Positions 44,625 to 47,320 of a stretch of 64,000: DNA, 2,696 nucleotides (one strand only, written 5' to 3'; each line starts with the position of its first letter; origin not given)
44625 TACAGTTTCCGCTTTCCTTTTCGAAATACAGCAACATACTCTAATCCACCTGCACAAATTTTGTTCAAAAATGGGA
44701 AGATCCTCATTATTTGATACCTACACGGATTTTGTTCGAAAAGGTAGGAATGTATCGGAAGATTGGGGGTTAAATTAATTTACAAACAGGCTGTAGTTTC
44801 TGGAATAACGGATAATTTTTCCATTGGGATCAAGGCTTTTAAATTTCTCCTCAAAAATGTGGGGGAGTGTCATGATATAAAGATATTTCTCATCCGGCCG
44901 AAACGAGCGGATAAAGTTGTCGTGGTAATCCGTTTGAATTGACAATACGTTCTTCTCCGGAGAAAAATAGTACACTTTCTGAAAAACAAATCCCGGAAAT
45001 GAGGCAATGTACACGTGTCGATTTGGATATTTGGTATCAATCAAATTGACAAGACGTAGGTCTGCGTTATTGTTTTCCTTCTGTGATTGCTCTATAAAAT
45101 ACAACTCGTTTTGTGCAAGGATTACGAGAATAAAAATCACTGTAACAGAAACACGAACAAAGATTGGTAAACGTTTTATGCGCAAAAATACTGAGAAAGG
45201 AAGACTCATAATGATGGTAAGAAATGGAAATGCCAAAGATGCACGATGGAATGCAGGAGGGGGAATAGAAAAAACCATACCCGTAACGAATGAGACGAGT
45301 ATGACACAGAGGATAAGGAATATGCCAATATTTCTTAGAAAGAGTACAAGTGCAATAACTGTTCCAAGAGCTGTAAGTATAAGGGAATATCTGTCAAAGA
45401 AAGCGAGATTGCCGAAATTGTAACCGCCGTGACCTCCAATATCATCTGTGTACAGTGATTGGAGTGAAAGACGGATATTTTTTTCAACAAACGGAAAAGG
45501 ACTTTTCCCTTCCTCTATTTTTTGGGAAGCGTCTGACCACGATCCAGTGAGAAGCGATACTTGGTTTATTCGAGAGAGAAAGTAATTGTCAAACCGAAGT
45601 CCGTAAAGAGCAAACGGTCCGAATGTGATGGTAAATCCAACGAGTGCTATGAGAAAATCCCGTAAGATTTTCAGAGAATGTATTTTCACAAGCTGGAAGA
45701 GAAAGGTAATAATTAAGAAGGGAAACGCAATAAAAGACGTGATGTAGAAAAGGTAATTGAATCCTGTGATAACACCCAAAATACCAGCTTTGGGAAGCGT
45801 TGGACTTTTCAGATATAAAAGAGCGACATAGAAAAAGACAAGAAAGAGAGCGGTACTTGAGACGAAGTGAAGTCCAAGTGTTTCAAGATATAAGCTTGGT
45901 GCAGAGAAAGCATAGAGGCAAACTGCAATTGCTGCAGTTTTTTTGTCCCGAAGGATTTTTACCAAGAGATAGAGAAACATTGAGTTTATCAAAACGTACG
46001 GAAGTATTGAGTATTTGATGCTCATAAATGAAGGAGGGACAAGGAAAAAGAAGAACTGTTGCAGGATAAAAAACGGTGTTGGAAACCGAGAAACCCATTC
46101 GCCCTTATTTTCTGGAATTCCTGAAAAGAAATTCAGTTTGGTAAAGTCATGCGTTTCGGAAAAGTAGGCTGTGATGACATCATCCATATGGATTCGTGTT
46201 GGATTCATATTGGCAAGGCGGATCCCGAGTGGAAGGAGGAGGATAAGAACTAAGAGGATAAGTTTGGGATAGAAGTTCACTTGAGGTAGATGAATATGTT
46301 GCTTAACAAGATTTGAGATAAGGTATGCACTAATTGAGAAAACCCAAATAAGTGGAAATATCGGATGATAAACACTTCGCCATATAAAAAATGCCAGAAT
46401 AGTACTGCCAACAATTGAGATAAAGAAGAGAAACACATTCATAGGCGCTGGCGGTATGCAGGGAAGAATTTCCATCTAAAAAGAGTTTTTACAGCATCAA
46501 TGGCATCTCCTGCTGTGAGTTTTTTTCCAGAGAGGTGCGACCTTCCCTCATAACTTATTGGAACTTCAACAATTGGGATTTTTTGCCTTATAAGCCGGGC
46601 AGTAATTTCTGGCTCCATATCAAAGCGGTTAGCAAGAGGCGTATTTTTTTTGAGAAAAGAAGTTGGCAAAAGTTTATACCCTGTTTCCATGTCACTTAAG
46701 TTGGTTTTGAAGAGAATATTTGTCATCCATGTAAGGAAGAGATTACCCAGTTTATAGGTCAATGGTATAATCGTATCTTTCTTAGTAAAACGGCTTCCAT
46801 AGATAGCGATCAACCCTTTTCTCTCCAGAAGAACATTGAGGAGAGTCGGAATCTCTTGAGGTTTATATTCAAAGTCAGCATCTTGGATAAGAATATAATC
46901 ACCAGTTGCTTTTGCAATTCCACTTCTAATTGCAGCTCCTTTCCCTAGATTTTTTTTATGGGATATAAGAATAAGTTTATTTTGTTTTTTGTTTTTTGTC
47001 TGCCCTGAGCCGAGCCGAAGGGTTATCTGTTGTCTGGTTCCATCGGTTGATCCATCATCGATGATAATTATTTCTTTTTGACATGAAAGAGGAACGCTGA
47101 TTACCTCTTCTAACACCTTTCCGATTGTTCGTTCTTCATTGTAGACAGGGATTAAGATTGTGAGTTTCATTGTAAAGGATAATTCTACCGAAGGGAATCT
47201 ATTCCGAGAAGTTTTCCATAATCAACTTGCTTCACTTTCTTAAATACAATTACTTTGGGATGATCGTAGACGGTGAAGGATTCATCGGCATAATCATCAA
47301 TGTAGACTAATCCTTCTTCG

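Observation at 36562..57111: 20-kb glycan-assembly locus: UbiA (DPPR-synthase-like) plus GT2 polyprenyl-P-sugar synthase plus six GT-C-type membrane transferases, encoded alongside PT-linker secreted proteins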

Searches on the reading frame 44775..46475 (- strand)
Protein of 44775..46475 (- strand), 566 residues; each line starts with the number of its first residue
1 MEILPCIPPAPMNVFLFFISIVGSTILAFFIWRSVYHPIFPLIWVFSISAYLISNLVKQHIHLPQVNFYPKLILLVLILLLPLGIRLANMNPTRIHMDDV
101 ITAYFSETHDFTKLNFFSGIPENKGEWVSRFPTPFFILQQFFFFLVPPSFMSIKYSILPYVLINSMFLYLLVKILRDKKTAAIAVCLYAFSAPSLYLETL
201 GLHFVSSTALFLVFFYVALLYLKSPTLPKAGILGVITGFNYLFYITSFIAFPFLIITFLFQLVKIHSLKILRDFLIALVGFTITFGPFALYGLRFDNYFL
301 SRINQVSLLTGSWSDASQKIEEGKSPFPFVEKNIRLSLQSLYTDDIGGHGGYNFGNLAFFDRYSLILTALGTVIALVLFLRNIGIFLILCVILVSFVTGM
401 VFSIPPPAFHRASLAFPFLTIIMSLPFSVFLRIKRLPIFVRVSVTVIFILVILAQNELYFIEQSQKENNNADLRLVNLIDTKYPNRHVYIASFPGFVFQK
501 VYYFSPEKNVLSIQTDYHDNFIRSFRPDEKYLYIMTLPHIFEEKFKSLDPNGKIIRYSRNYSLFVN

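Call 4: search_protein_families(library=pfam, proteins=[window:44775-46475:-], max_evalue=0.01)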
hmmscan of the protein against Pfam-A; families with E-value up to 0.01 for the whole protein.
window:44775-46475:- (566 aa): 0 families

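Call 6: search_protein_families(library=ncbifam, proteins=[window:44775-46475:-], max_evalue=0.01)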
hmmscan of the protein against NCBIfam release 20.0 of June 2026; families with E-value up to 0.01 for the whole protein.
window:44775-46475:- (566 aa): 0 families

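Call 29: search_protein_families(library=pfam, proteins=[window:44775-46475:-], max_evalue=10)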
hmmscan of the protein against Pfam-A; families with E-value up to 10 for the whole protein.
window:44775-46475:- (566 aa): 0 families

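Call 33: find_homologous_proteins(query=window:44775-46475:-, max_evalue=0.00001)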
Query window:44775-46475:- (566 aa): 130 proteins with E <= 0.00001 among 8000 candidates; the best 120 are listed.
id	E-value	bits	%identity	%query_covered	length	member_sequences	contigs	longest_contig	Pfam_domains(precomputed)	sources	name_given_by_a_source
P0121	0.0e+0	1207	100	98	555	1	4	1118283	-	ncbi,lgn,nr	ncbi:hypothetical protein HYW55_06815 [Candidatus Gottesmanbacteria bacterium]|nr:hypothetical prote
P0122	1.1e-200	686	58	98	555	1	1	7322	PF13231.13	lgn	-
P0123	5.8e-160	552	48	97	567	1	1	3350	PF13231.13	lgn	-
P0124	2.8e-158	546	47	94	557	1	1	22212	-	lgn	-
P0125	1.9e-157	543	48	98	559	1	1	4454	PF13231.13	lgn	-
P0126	4.3e-157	542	47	97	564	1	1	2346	PF13231.13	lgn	-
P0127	1.8e-156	540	49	97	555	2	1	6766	PF13231.13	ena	-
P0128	6.2e-151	522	48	89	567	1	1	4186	-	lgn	-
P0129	1.4e-150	521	47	95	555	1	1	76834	PF13231.13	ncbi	-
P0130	4.6e-149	516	46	98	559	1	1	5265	PF13231.13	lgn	-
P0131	5.8e-149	515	47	94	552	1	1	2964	PF13231.13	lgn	-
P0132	9.9e-148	511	45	97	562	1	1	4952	PF13231.13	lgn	-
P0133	1.2e-147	511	46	90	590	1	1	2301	-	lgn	-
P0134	2.4e-147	510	48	94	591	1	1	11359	PF13231.13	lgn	-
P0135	3.9e-143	496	45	98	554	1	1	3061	PF13231.13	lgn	-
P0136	4.5e-142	493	44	97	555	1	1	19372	PF13231.13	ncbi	-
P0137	1.6e-141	491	44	98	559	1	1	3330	PF13231.13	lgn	-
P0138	1.8e-140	487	44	98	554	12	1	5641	PF13231.13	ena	-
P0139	1.3e-139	485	42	97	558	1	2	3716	PF13231.13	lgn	-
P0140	6.7e-139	482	44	89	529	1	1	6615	PF13231.13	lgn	-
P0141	4.8e-138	479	45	98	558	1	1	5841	PF13231.13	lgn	-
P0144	3.1e-136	473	45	90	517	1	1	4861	PF13231.13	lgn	-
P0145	3.9e-136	473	41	100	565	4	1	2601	PF13231.13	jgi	jgi:hypothetical protein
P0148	5.3e-133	463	46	87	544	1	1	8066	PF13231.13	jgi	jgi:dolichyl-phosphate-mannose-protein mannosyltransferase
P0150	1.2e-131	458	46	87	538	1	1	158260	PF13231.13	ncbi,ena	-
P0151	5.9e-131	456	47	86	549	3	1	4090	PF13231.13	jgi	jgi:Dolichyl-phosphate-mannose-protein mannosyltransferase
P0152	1.7e-130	454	40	97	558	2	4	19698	PF13231.13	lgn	-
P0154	3.9e-129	450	45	87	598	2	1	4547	PF13231.13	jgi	jgi:dolichyl-phosphate-mannose-protein mannosyltransferase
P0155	6.7e-129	449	44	84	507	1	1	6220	PF13231.13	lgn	-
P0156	1.0e-126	442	46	88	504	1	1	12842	PF13231.13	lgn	-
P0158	1.9e-125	438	41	95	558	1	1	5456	PF13231.13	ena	-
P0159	2.2e-125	438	42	88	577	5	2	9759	PF13231.13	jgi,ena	-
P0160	3.9e-125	437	39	99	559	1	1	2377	PF13231.13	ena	-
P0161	6.8e-125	436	41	98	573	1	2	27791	PF13231.13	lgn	-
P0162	3.9e-124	434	40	96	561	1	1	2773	PF13231.13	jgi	jgi:hypothetical protein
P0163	2.8e-123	431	43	88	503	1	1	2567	PF13231.13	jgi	jgi:4-amino-4-deoxy-L-arabinose transferase-like glycosyltransferase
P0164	3.5e-123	430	41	93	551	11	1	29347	PF13231.13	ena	-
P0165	3.9e-123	430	46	84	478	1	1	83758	PF13231.13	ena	-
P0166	1.0e-122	429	39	95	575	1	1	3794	PF13231.13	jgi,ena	-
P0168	2.4e-122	428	43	88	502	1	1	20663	PF13231.13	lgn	-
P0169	3.4e-122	427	43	84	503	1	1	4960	PF13231.13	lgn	-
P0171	3.0e-121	424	40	95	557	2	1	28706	PF13231.13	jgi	jgi:hypothetical protein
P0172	4.0e-121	424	43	85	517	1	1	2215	PF13231.13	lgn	-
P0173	1.7e-120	422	46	85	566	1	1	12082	PF13231.13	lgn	-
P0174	7.3e-120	419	43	87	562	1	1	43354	PF13231.13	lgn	-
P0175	1.3e-119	419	39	95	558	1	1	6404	PF13231.13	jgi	jgi:hypothetical protein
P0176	1.4e-118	415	42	86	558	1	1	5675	PF13231.13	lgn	-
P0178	3.0e-118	414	44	88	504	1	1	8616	PF13231.13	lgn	-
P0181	1.4e-116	409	40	86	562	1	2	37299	PF13231.13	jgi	jgi:hypothetical protein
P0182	1.8e-116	408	42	97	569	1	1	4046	PF13231.13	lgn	-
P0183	1.9e-116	408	41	87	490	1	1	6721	PF13231.13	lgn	-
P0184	1.0e-115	406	40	86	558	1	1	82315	PF13231.13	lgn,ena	-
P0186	2.1e-115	405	40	90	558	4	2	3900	PF13231.13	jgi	jgi:hypothetical protein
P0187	9.6e-115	403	41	86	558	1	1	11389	PF13231.13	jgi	jgi:hypothetical protein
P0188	4.3e-114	400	41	86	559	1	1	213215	PF13231.13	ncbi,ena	-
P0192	3.5e-113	397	40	93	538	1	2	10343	PF13231.13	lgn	-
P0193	1.6e-112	395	38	94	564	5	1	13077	PF13231.13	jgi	jgi:hypothetical protein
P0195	3.4e-112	394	40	86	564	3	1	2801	PF13231.13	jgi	jgi:Dolichyl-phosphate-mannose-protein mannosyltransferase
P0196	4.4e-112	394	37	94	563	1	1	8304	PF13231.13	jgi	jgi:hypothetical protein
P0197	4.8e-112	394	36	92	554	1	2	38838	PF13231.13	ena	-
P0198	7.0e-112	393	39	89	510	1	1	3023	PF13231.13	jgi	jgi:hypothetical protein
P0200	1.2e-111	392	37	93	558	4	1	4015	PF13231.13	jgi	jgi:hypothetical protein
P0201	1.4e-111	392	40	87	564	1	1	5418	PF13231.13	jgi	jgi:hypothetical protein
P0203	3.0e-111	391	39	98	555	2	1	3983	PF13231.13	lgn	-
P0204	3.1e-111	391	38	86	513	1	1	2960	PF13231.13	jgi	jgi:hypothetical protein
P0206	1.2e-110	389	38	95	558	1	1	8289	PF13231.13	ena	-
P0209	2.4e-109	385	38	98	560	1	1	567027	PF13231.13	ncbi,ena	-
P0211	1.0e-108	383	40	95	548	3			PF13231.13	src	-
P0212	3.9e-108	381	40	97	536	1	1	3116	PF13231.13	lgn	-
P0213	4.7e-108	380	42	84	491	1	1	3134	PF13231.13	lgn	-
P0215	3.1e-106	374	42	85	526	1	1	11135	PF13231.13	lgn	-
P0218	4.9e-105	370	37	93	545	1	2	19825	PF13231.13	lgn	-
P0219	5.2e-105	370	37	97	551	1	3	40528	PF13231.13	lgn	-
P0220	1.2e-104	369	38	86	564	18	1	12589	PF13231.13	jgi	-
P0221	3.4e-104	368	36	93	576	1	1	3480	PF13231.13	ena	-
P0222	4.8e-104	367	40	87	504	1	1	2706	PF13231.13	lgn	-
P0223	1.2e-103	366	38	85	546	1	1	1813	PF13231.13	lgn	-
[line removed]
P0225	1.8e-103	365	38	86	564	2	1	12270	PF13231.13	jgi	jgi:hypothetical protein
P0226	5.0e-102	361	38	86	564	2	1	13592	PF13231.13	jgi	jgi:hypothetical protein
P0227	3.2e-101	358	37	86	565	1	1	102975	PF13231.13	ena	-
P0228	1.1e-100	356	37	85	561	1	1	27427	PF13231.13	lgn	-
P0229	1.5e-99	352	38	94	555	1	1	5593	PF13231.13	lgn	-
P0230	2.1e-99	352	52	56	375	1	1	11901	PF13231.13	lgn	-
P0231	2.1e-99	352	42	73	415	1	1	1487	PF13231.13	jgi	jgi:hypothetical protein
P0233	2.2e-95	339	37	97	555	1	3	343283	PF13231.13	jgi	-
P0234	2.4e-93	332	39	76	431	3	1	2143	PF13231.13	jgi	jgi:hypothetical protein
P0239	1.5e-69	253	41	58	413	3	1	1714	PF13231.13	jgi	-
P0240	6.9e-67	245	35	83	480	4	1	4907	PF13231.13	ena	-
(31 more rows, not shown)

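Call 62: predict_structure(alignment_id=A5)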
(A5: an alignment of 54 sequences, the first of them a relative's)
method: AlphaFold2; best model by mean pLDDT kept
length: 555 residues; sequences in the alignment: 54
mean_pLDDT: 94.0   pTM: 0.93
mean pLDDT of the five models: 94.0, 93.9, 92.6, 92.0, 91.2
residues with pLDDT >= 90: 480; 70-90: 71; 50-70: 4; < 50: 0
segments of 3 or more residues with pLDDT < 50: none
pLDDT, mean of each block of 10 residues (from residue 1): 94 96 92 97 81 80 96 97 90 94 91 84 94 94 96 98 97 98 94 93 98 95 98 94 97 94 98 96 86 93 95 97 97 89 93 97 96 97 96 93 97 98 96 97 97 87 93 96 91 92 94 94 93 95 92 96
secondary structure, 60 per line:
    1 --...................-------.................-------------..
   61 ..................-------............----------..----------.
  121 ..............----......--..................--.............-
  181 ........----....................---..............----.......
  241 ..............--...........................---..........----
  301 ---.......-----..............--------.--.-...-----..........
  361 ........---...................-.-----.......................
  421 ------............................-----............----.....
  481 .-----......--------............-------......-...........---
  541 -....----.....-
elements in order: H3-21 H29-45 H59-78 H86-97 H122-134 H139-144 H147-164 H167-179 H181-188 H193-212 H216-229 H234-254 H257-283 H287-295 H304-310 H316-329 H351-368 H372-390 H398-420 H427-454 H460-471 E476-481 H487-492 E501-506 H507-512 E520-525 H527-537 E542-545 E550-554

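Call 64: fold_search(model_id=the predicted structure, library=pdb)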
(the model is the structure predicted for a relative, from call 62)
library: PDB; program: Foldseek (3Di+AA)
matches with E <= 10: 165; with E <= 0.001: 18
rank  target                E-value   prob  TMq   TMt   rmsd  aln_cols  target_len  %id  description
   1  6s7o_A                9.3e-07  1.00  0.49  0.43  12.7       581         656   12  Cryo-EM structure of human oligosaccharyltransferase complex OST-A (released 2019-12-18)
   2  7oci_F                2.0e-06  1.00  0.52  0.46  11.3       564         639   12  Cryo-EM structure of yeast Ost6p containing oligosaccharyltransferase complex (released 2022-02-16)
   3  6ftg_5                3.1e-06  1.00  0.48  0.43  13.3       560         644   13  Subtomogram average of OST-containing ribosome-translocon complexes from canine rough microsomal membranes (released 2018-03-21)
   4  8b6l_I                5.6e-06  1.00  0.47  0.40  12.9       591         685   12  Subtomogram average of the human Sec61-TRAP-OSTA-translocon (released 2022-12-07)
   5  8pn9_A                1.2e-05  1.00  0.50  0.43  12.7       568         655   11  Structure of human oligosaccharyltransferase OST-A complex bound to NGI-1 (released 2024-05-08)
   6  6ezn_F                1.5e-05  1.00  0.50  0.43  12.3       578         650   11  Cryo-EM structure of the yeast oligosaccharyltransferase (OST) complex (released 2018-01-17)
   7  5f15                  1.6e-05  1.00  0.56  0.57  10.8       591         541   10  Crystal Structure of ArnT from Cupriavidus metallidurans bound to Undecaprenyl phosphate (released 2016-02-17)
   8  9n9j_I                2.2e-05  1.00  0.46  0.38  13.0       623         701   12  Structure of a GRP94 folding intermediate engaged with a CCDC134- and FKBP11-bound secretory translocon (released 2025-11-19)
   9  5ogl_A                3.1e-05  1.00  0.47  0.38  12.2       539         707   14  Structure of bacterial oligosaccharyltransferase PglB in complex with an acceptor peptide and an lipid-linked oligosac (released 2017-10-25)
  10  6gxc_A                4.0e-05  1.00  0.49  0.40  11.8       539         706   15  Bacterial oligosaccharyltransferase PglB in complex with an inhibitory peptide and a reactive lipid-linked oligosaccha (released 2018-11-14)
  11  8agb_A                4.1e-05  1.00  0.53  0.47  11.8       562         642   12  Structure of yeast oligosaccharylransferase complex with lipid-linked oligosaccharide bound (released 2022-12-07)
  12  3wak                  4.1e-05  1.00  0.51  0.35  11.9       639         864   12  Crystal structure of the Archaeoglobus fulgidus oligosaccharyltransferase (O29867_ARCFU) in the apo form (released 2013-10-30)
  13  5ezm                  4.1e-05  1.00  0.48  0.49  13.5       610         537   11  Crystal Structure of ArnT from Cupriavidus metallidurans in the apo state (released 2016-02-17)
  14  6c26_A                5.8e-05  1.00  0.50  0.43  11.9       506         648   11  The Cryo-EM structure of a eukaryotic oligosaccharyl transferase complex (released 2018-01-31)
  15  3waj                  8.1e-05  1.00  0.47  0.35  12.6       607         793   12  Crystal structure of the Archaeoglobus fulgidus oligosaccharyltransferase (O29867_ARCFU) complex with Zn and sulfate (released 2013-10-30)
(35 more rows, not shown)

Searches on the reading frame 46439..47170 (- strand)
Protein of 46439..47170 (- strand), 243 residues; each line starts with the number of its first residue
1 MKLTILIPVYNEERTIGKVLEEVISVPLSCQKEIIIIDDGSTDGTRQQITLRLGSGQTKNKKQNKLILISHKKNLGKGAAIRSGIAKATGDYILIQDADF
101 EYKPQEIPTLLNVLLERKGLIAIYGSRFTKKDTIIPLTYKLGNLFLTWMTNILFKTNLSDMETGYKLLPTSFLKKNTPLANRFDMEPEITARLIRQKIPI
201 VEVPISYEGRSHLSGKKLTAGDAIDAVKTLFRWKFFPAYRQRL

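Call 4: search_protein_families(library=pfam, proteins=[window:46439-47170:-], max_evalue=0.01)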
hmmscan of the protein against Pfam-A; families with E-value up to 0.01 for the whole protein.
window:46439-47170:- (243 aa): 3 families
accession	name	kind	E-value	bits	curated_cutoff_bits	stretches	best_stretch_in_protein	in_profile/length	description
PF00535.33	Glycos_transf_2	-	1.5e-27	97.1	23.3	1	4-128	1-116/168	Glycosyl transferase family 2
PF10111.15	Glyco_tranf_2_2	-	7.8e-05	22.7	27.3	1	4-104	1-96/276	Glycosyltransferase like family 2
PF13641.12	Glyco_tranf_2_3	-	0.00023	21.7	27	1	3-127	3-123/230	Glycosyltransferase like family 2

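Call 6: search_protein_families(library=ncbifam, proteins=[window:46439-47170:-], max_evalue=0.01)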
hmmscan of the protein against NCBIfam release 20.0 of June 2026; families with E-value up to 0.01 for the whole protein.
window:46439-47170:- (243 aa): 23 families
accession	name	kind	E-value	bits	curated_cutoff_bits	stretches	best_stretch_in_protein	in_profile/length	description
TIGR04182.1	glyco_TIGR04182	equivalog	6.9e-27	94.6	325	1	3-232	2-216/293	S-layer glycoprotein N-glycosyltransferase AglJ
NF047588.1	GlcsyltransPgfSStrep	equivalog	1.9e-17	63.4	500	1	1-171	1-162/308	glycosyltransferase PgfS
NF007986.1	PRK10714.1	equivalog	5.3e-16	58.5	529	1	2-114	7-115/316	undecaprenyl-phosphate 4-deoxy-4-formamido-L-arabinose transferase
TIGR03937.1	PgaC_IcaA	equivalog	1.1e-15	57.5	422.3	1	3-135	47-172/407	poly-beta-1,6-N-acetyl-D-glucosamine synthase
NF007482.0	PRK10073.1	equivalog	5.2e-14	52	423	1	2-117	7-113/334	glycosyltransferase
NF041875.1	EPS_EpsD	equivalog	2.9e-13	49.9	370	1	3-115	1-105/325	exopolysaccharide biosynthesis glycosyltransferase EpsD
NF010496.0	PRK13915.1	equivalog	4.5e-13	49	262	1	2-119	32-147/307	glucosyl-3-phosphoglycerate synthase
TIGR04283.1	glyco_like_mftF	equivalog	5.2e-13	49.1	182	1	3-147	1-130/221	TIGR04283 family arsenosugar biosynthesis glycosyltransferase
NF041391.1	DPhHxTase_Halo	equivalog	4.6e-12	45.4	375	1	9-211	3-187/213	dolichyl-phosphate hexose transferase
NF058614.1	PPMAGASynPpgS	equivalog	6.4e-12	45.4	370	1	5-204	4-193/226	polyprenyl-phospho-N-acetylgalactosaminyl synthase PpgS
NF047683.1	TeichurnBiosyTuaG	equivalog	1.8e-10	40.9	400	1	3-121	8-118/252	teichuronic acid biosynthesis protein TuaG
NF053739.1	GlytfEpsEBac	equivalog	7.5e-10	38.2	450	1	2-99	2-92/265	glycosyltransferase EpsE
TIGR03469.1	HpnB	hypoth_equivalog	6.4e-09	35.3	379.25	1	3-113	46-159/386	hopene-associated glycosyltransferase HpnB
TIGR03111.1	glyc2_xrt_Gpos1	hypoth_equivalog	2.7e-08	33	363.95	1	2-134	50-176/439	TIGR03111 family XrtG-associated glycosyltransferase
TIGR03965.1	mycofact_glyco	equivalog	8.3e-08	31.5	280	1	3-112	76-177/467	mycofactocin biosynthesis glycosyltransferase MftF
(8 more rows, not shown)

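Call 41: search_solved_structures(query=window:46439-47170:-, max_evalue=0.00001)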
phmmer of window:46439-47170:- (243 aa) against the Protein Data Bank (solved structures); distinct sequences matched with E-value up to 0.00001: 24.
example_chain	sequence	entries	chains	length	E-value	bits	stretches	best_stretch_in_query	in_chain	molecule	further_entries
9bhc_C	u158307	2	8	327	8.6e-13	51.7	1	2-132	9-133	Undecaprenyl-phosphate 4-deoxy-4-formamido-L-arabinose transferase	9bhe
9hwj_A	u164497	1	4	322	8.8e-13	51.7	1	2-112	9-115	Undecaprenyl-phosphate 4-deoxy-4-formamido-L-arabinose transferase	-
8vxh_A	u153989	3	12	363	1.2e-12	51.2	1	2-133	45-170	Undecaprenyl-phosphate 4-deoxy-4-formamido-L-arabinose transferase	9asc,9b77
5mlz_A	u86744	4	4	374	9e-11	45.1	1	1-134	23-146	Dolichol monophosphate mannose synthase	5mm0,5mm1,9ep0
5eke_A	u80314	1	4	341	1.9e-10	44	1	2-161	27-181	Uncharacterized glycosyltransferase sll0501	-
5ekp_C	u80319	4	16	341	2e-10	44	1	2-161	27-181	Uncharacterized glycosyltransferase sll0501 | Glycosyltransferase sll0501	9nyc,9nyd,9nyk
9nye_A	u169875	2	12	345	2e-10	43.9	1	2-161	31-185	Glycosyltransferase sll0501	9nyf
3bcv_A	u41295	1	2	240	3.1e-08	36.8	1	2-113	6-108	Putative glycosyltransferase protein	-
7pdo_A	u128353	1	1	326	4.2e-08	36.4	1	3-125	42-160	Glucosyl-3-phosphoglycerate synthase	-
7p5l_A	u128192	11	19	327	4.2e-08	36.4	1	3-125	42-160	Glucosyl-3-phosphoglycerate synthase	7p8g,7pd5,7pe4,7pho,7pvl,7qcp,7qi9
4ddz_A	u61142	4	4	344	4.9e-07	32.9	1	3-122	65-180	GLUCOSYL-3-PHOSPHOGLYCERATE SYNTHASE (GpgS) | Glucosyl-3-phosphoglycerate synthase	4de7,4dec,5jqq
4y6n_A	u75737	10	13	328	4.9e-07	32.9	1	3-122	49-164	Glucosyl-3-phosphoglycerate synthase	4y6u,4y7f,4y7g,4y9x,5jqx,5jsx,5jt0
3e25_A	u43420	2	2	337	5.2e-07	32.8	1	3-122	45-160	Putative uncharacterized protein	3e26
3ckj_A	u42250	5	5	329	7e-07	32.4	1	3-120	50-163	Putative uncharacterized protein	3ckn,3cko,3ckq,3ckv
9omm_A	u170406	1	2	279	1.1e-06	31.8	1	3-108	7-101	Glycosyltransferase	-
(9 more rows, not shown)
